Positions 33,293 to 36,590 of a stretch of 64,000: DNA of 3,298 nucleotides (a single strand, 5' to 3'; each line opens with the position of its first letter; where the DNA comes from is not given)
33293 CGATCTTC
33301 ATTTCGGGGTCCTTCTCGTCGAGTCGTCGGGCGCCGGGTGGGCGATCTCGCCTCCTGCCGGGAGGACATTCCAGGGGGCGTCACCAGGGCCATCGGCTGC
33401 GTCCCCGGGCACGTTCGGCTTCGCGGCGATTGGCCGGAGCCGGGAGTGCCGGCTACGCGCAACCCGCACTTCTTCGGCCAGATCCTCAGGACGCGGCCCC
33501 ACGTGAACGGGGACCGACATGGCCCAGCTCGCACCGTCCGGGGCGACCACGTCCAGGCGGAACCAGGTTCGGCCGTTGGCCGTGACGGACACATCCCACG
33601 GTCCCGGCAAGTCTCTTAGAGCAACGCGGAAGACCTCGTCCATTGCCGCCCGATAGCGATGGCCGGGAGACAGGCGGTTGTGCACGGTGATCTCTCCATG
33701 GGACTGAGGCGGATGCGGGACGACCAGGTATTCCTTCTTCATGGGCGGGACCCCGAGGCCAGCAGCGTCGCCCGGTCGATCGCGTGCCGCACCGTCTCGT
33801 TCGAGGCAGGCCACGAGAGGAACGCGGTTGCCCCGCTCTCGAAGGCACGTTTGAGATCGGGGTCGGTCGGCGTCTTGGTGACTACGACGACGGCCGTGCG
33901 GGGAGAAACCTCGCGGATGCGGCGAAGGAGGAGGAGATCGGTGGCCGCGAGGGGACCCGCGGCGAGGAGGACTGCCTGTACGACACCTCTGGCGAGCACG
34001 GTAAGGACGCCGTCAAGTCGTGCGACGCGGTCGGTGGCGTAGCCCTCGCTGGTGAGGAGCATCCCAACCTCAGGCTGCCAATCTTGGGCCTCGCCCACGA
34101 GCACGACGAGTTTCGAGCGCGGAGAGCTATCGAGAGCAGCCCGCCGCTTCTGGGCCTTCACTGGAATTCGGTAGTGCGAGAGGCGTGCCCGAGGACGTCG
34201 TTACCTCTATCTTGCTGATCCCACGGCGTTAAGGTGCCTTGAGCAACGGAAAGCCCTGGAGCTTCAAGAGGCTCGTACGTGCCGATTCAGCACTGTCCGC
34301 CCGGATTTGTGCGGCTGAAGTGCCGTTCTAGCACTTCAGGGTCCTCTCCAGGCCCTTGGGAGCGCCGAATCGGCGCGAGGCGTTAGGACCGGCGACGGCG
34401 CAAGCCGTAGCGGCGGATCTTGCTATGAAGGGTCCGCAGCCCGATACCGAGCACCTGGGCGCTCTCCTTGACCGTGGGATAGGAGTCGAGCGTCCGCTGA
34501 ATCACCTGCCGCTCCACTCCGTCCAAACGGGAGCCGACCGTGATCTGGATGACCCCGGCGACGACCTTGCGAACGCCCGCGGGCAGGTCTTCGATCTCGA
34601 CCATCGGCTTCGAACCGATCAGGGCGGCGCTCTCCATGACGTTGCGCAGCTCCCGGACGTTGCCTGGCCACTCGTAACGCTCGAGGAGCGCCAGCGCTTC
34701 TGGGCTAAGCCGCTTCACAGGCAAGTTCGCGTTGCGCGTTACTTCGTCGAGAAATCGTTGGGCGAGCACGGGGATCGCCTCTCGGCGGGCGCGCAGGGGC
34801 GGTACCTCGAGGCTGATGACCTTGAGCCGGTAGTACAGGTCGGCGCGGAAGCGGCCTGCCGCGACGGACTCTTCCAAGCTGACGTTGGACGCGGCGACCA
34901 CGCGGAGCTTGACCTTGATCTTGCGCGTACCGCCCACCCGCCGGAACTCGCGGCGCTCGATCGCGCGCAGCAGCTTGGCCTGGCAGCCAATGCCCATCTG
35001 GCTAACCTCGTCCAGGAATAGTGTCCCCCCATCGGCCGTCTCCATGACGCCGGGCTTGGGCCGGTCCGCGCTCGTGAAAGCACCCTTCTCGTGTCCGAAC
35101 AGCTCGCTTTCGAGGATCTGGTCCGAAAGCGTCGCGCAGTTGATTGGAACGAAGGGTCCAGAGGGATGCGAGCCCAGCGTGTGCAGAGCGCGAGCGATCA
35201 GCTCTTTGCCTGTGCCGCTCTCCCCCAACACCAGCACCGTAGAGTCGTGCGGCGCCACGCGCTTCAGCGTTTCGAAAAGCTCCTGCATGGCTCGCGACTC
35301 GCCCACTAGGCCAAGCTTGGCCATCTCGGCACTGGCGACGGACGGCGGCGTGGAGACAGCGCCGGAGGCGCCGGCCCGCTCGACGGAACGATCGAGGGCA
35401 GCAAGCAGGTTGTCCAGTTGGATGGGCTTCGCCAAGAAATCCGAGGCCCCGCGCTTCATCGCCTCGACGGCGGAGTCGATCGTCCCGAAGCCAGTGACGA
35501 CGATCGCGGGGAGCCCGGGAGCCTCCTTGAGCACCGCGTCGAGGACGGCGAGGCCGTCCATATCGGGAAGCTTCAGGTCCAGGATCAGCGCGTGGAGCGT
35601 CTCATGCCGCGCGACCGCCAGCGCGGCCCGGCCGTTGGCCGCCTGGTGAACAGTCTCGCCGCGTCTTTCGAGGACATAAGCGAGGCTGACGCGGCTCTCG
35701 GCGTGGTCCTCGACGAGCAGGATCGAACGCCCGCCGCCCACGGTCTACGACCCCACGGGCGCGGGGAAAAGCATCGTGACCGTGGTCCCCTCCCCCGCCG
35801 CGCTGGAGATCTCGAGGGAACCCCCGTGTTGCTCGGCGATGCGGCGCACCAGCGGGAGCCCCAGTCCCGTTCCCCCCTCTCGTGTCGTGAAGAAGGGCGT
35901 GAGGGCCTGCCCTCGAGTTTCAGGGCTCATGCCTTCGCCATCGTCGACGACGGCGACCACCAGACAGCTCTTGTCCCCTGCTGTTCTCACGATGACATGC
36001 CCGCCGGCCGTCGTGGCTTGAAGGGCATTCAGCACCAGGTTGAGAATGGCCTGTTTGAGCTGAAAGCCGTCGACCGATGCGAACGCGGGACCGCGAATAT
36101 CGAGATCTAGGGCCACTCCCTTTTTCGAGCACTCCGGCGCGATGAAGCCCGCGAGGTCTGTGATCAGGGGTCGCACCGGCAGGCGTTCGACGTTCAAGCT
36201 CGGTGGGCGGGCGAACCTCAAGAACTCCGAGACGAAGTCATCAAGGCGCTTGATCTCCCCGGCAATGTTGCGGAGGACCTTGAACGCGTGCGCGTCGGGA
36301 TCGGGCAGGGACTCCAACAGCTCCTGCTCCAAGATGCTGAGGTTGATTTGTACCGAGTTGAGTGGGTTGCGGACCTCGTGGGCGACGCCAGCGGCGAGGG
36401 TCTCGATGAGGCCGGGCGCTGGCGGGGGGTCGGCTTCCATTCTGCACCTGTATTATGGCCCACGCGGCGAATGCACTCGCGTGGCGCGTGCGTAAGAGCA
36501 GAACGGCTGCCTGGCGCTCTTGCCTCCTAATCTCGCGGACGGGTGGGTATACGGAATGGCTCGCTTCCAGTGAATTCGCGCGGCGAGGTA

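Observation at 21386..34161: A tightly coupled ~12.8-kb operon joins the Ehr-like complex to a pseudo-receiver, two zinc-ribbon proteins and five small unknown proteins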

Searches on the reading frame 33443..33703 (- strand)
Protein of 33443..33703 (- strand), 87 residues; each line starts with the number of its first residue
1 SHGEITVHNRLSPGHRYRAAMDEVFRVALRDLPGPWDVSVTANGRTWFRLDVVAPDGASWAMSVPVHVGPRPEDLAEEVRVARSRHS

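Call 39: find_homologous_proteins(query=A4, max_evalue=0.001)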
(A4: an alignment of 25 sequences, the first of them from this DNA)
Query A4 (25 sequences) (87 aa, profile of the alignment): 107 proteins with E <= 0.001 among 5491 candidates.
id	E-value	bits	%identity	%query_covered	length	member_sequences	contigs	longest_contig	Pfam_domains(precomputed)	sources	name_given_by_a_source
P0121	8.0e-32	127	76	100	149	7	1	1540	-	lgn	-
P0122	1.6e-31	126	70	100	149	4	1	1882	-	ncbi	-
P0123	3.8e-31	125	69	98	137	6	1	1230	-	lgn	-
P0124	6.7e-31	124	92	100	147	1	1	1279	-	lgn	-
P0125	8.2e-31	124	76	100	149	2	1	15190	-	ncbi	-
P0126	9.5e-31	123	90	95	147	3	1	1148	-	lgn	-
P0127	1.0e-30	123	72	100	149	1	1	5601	-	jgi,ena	-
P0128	1.6e-30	123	74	100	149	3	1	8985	-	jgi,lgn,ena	-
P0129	2.2e-30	122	83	100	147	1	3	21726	-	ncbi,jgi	jgi:hypothetical protein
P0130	2.4e-30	122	72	95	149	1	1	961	-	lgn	-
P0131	4.5e-30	121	69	100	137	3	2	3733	-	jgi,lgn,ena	-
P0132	7.6e-30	121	72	98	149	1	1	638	-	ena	-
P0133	9.8e-30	120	74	100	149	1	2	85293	-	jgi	-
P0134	1.0e-29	120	68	98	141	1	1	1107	-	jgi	jgi:hypothetical protein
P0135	1.2e-29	120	66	98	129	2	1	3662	-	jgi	jgi:hypothetical protein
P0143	1.1e-28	117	100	100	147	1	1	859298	-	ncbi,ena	-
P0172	6.0e-22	95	21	60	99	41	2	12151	-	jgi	-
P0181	1.3e-21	94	30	86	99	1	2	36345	-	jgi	jgi:hypothetical protein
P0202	1.5e-19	88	24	33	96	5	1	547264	-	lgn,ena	-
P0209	3.8e-19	86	-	-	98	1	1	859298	-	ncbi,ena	-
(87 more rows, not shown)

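Call 40: find_encoding_contigs(protein=P0143, flank=10000, max_places=3)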
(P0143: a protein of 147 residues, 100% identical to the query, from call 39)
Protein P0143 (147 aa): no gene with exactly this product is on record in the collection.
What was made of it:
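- Tried and rejected: An exact look-up of P0143 (identical to unk2) found no gene record (call 40).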

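Call 41: list_cluster_members(proteins=[P0143, P0209, P0082])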
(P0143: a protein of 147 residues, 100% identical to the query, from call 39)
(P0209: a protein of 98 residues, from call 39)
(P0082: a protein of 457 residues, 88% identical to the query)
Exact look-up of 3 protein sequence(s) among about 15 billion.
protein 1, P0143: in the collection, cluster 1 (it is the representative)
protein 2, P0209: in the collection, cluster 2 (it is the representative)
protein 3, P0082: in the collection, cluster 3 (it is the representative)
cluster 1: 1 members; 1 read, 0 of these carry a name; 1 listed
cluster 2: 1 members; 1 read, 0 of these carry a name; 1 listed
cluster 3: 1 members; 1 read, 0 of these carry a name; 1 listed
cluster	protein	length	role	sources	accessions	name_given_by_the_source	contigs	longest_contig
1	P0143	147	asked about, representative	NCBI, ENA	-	-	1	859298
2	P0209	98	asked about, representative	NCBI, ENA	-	-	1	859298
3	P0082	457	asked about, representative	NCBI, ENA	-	-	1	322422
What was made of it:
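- The source is an 859-kb metagenomic contig (calls 39, 41).
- Tried and rejected: The cluster look-up gave no names, so the source organism is known only as an 859-kb NCBI/ENA contig (call 41).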

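Call 77: find_encoding_contigs(protein=P0202, flank=10000, max_places=1)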
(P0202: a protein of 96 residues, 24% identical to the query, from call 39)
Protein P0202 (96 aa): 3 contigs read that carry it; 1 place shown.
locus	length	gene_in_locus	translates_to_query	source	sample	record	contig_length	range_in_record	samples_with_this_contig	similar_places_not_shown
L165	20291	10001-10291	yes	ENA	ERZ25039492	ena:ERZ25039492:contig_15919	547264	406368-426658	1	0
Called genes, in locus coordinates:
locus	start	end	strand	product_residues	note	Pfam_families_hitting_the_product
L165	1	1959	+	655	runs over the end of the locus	PF00662:Proton_antipo_N (weak), PF00361:Proton_antipo_M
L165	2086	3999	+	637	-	PF00361:Proton_antipo_M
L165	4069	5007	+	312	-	PF00146:NADHdh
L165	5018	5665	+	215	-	-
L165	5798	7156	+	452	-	PF00662:Proton_antipo_N, PF00361:Proton_antipo_M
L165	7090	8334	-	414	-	-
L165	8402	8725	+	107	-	PF00346:Complex1_49kDa (faint)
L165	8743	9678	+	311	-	PF00037:Fer4 (weak), PF12797:Fer4_2 (faint), PF12837:Fer4_6 (faint), PF13237:Fer4_10 (weak), PF14697:Fer4_21 (faint), PF12838:Fer4_7, PF13187:Fer4_9, PF01058:Oxidored_q6, +2 more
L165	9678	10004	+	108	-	-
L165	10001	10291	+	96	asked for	-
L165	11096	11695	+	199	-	PF03949:Malic_M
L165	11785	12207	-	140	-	PF00571:CBS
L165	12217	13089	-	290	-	PF00912:Transgly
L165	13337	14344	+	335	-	PF02771:Acyl-CoA_dh_N, PF02770:Acyl-CoA_dh_M, PF00441:Acyl-CoA_dh_1, PF08028:Acyl-CoA_dh_2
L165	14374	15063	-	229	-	PF00702:Hydrolase, PF12710:HAD, PF13419:HAD_2, PF13242:Hydrolase_like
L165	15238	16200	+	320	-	PF03308:MeaB, PF13191:AAA_16, PF00009:GTP_EFTU (faint), PF13401:AAA_22 (faint), PF02492:cobW (weak), PF03029:ATP_bind_1 (weak)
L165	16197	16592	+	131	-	PF00903:Glyoxalase, PF13468:Glyoxalase_3, PF13669:Glyoxalase_4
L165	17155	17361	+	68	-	-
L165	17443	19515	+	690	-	PF07494:Reg_prop (weak), PF24684:Vgb_lyase (faint), PF07495:Y_Y_Y, PF00990:GGDEF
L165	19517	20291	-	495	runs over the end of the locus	PF02310:B12-binding, PF04055:Radical_SAM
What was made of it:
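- Another long ENA contig, L165, shows a similarly broken large subunit (call 77).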

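Call 78: find_encoding_contigs(protein=P0181, flank=10000, max_places=1)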
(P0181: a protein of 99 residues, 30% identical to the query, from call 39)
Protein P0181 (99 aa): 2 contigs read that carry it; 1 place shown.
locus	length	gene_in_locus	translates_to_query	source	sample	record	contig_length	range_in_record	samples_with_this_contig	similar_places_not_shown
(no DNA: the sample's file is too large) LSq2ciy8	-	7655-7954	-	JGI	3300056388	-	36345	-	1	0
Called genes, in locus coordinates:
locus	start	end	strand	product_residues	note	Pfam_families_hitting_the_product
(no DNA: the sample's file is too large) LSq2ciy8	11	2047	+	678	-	PF00361:Proton_antipo_M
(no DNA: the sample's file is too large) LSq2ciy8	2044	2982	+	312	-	PF00146:NADHdh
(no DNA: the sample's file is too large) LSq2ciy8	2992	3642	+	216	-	-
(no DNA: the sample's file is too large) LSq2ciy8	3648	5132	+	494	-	PF00662:Proton_antipo_N (weak), PF00361:Proton_antipo_M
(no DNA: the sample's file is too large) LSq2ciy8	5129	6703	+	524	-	PF00329:Complex1_30kDa, PF00346:Complex1_49kDa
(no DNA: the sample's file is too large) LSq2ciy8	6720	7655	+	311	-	PF00037:Fer4 (weak), PF12797:Fer4_2 (faint), PF12837:Fer4_6 (faint), PF13237:Fer4_10 (weak), PF14697:Fer4_21 (weak), PF12838:Fer4_7, PF13187:Fer4_9 (weak), PF01058:Oxidored_q6, +1 more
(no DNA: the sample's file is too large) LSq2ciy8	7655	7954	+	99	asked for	-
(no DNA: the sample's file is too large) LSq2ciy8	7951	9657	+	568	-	PF00390:malic, PF03949:Malic_M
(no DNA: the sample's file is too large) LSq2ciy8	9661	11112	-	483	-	PF01566:Nramp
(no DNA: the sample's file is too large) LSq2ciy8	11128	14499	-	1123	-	PF13620:CarboxypepD_reg, PF13715:CarbopepD_reg_2, PF17210:SdrD_B (weak), PF17802:SpaA (faint), PF25183:OMP_b-brl_4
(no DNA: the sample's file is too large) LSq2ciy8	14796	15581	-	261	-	PF00106:adh_short, PF08659:KR, PF13561:adh_short_C2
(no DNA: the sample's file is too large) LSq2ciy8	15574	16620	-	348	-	PF08240:ADH_N, PF16912:Glu_dehyd_C, PF00107:ADH_zinc_N, PF13602:ADH_zinc_N_2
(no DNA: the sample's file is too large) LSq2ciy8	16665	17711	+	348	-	PF08450:SGL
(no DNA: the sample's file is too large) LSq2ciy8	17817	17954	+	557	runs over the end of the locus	PF22807:TrAA12, PF23500:DUF7133 (faint), PF07995:GSDH, PF01436:NHL (weak), PF00034:Cytochrom_C, PF13442:Cytochrome_CBB3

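Call 79: find_encoding_contigs(protein=P0172, flank=10000, max_places=1)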
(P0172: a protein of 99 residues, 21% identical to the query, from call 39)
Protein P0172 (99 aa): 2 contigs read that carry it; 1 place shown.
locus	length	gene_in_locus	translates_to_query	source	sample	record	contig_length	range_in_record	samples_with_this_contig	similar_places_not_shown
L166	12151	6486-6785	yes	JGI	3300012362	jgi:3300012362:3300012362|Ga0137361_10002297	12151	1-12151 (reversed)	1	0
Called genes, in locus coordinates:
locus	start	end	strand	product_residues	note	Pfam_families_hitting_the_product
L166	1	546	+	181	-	?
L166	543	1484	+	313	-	PF00146:NADHdh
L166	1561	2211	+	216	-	-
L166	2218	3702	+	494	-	PF00662:Proton_antipo_N (weak), PF00361:Proton_antipo_M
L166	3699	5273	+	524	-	PF00329:Complex1_30kDa, PF00346:Complex1_49kDa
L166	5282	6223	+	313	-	PF00037:Fer4 (weak), PF12797:Fer4_2 (faint), PF12837:Fer4_6 (faint), PF13237:Fer4_10, PF12838:Fer4_7, PF13187:Fer4_9, PF00037:Fer4 (weak), PF01058:Oxidored_q6, +1 more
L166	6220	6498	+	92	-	-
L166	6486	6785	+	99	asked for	-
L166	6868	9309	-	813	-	PF12704:MacB_PCD, PF02687:FtsX, PF12704:MacB_PCD, PF02687:FtsX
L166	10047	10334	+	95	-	-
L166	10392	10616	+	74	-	-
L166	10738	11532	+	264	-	-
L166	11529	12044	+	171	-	-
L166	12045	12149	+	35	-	?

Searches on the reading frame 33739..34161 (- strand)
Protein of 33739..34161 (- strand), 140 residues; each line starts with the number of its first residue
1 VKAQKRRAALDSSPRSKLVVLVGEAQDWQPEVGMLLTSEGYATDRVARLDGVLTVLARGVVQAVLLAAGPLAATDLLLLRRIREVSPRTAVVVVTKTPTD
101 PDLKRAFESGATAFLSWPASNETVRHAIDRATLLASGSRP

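Call 5: search_protein_families(library=pfam, max_evalue=1, proteins=[window:33739-34161:-])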
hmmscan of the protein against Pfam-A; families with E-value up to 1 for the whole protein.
window:33739-34161:- (140 aa): 1 family
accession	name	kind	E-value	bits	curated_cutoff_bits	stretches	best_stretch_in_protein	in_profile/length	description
PF00072.30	Response_reg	-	1.2e-06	29.1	30.2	1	20-128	2-110/111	Response regulator receiver domain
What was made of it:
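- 33739..34161 (-): Pseudo-receiver of 140 aa. It has the receiver fold but no phospho-acceptor Asp, Gly at the first acidic-pocket position and Trp in place of the conserved Lys. Pfam Response_reg E 1.2e-6, 29.1 bits against a cutoff of 30.2, call 5.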

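Call 30: find_related_loci(query=A3, collection=metagenome_contigs, flank=10000)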
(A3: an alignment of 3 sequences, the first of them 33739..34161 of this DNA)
Query A3 (140 aa) in metagenome_contigs; peptide patterns used: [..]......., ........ (x = any residue, [..] = any of these).
398 stretches matched a pattern; 93 encode a relative of the query (tblastn E <= 1e-3); the best 80 are kept; 80 distinct loci.
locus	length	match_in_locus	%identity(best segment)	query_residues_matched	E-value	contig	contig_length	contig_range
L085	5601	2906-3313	81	1-136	9e-70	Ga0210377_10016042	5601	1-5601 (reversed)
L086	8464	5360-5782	80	1-140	2e-69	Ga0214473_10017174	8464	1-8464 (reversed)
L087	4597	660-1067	82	1-136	1e-67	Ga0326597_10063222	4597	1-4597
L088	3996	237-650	78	1-138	2e-66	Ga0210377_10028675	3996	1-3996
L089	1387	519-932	78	1-138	7e-70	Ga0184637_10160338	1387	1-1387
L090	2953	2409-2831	76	1-140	7e-66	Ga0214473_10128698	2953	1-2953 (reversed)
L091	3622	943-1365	77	1-140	2e-65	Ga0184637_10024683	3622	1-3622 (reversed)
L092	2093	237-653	77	1-140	1e-65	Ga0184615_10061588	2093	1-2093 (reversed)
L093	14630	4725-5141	77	1-140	2e-64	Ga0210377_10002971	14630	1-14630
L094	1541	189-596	78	1-136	3e-67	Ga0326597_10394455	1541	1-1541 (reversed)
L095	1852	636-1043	71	1-136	8e-63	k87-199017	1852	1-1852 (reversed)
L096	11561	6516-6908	69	1-131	4e-53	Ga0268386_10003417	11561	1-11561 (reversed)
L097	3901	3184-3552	74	19-140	6e-53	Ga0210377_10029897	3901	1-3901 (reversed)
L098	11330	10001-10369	74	19-140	7e-53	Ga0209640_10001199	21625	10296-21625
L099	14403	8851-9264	67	1-138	1e-52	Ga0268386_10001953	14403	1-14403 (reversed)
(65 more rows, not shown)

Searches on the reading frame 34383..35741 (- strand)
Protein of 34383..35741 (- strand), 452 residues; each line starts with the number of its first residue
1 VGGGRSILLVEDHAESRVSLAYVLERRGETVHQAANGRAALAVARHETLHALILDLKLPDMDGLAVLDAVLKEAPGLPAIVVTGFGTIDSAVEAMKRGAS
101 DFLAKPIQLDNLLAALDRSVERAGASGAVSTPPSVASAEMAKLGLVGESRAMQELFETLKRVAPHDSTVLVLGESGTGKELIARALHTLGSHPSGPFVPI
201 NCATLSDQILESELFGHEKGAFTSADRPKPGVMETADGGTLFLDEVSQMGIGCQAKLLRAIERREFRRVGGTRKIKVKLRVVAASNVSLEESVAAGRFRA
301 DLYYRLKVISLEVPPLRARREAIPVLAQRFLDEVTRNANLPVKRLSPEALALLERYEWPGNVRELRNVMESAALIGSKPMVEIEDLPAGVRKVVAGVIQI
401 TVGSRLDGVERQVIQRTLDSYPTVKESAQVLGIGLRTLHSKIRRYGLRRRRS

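Call 66: search_protein_families(library=pfam, max_evalue=0.001, proteins=[window:34383-35741:-])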
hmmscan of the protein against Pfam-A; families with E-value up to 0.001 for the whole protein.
window:34383-35741:- (452 aa): 8 families
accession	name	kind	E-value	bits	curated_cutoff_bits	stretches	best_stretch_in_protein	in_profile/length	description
PF00158.32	Sigma54_activat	-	4.1e-65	219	20.2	1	145-311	1-167/168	Sigma-54 interaction domain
PF00072.30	Response_reg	-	2.7e-25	89.1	30.2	1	7-116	1-110/111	Response regulator receiver domain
PF25601.1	AAA_lid_14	-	8.8e-24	83.6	27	1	317-392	1-76/87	AAA+ ATPase lid domain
PF14532.12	Sigma54_activ_2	-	3.4e-23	82.9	25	1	146-316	1-138/138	Sigma-54 interaction domain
PF07728.20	AAA_5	-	1.9e-07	31.6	22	1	169-287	2-123/139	AAA domain (dynein-related subfamily)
PF02954.25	HTH_8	-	8.1e-06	25.9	22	1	409-445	5-42/42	Bacterial regulatory protein, Fis family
PF13191.12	AAA_16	-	4.4e-05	24.5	32.6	1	145-221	2-85/167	AAA ATPase domain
PF01078.27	Mg_chelatase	-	8.9e-05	22.4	20.3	0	225-287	94-158/207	Magnesium chelatase, subunit ChlI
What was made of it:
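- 34383..35741 (-): NtrC-type sigma-54 activator (bEBP): a bona fide receiver, an AAA+ Sigma54_activat domain with a GAFTSA loop, and HTH_8. Pfam, Sigma54_activat E 4e-65, call 66.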

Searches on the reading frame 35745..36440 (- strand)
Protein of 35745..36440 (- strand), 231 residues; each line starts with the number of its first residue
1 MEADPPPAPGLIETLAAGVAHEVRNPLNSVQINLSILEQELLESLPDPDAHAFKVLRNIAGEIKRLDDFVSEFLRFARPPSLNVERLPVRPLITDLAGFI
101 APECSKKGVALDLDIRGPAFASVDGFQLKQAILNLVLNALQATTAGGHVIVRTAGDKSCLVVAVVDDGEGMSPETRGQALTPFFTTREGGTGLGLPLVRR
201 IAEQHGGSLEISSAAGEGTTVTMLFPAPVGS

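Call 66: search_protein_families(library=pfam, max_evalue=0.001, proteins=[window:35745-36440:-])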
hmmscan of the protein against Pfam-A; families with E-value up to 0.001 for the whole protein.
window:35745-36440:- (231 aa): 3 families
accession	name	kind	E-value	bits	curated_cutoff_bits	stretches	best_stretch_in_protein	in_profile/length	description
PF02518.31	HATPase_c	-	6.5e-25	88.2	26.4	1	126-227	4-109/111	Histidine kinase-, DNA gyrase B-, and HSP90-like ATPase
PF00512.31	HisKA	-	6.6e-11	42.5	26.9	1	14-79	4-63/66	His Kinase A (phospho-acceptor) domain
PF13581.12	HATPase_c_2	-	7.8e-07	29.6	27.4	1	136-223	44-125/127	Histidine kinase-like ATPase domain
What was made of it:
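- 35745..36440 (-): Sensor-less histidine kinase of 231 aa. It has only HisKA and HATPase_c domains, with the H-box HEVRNP at His21. Pfam, call 66.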
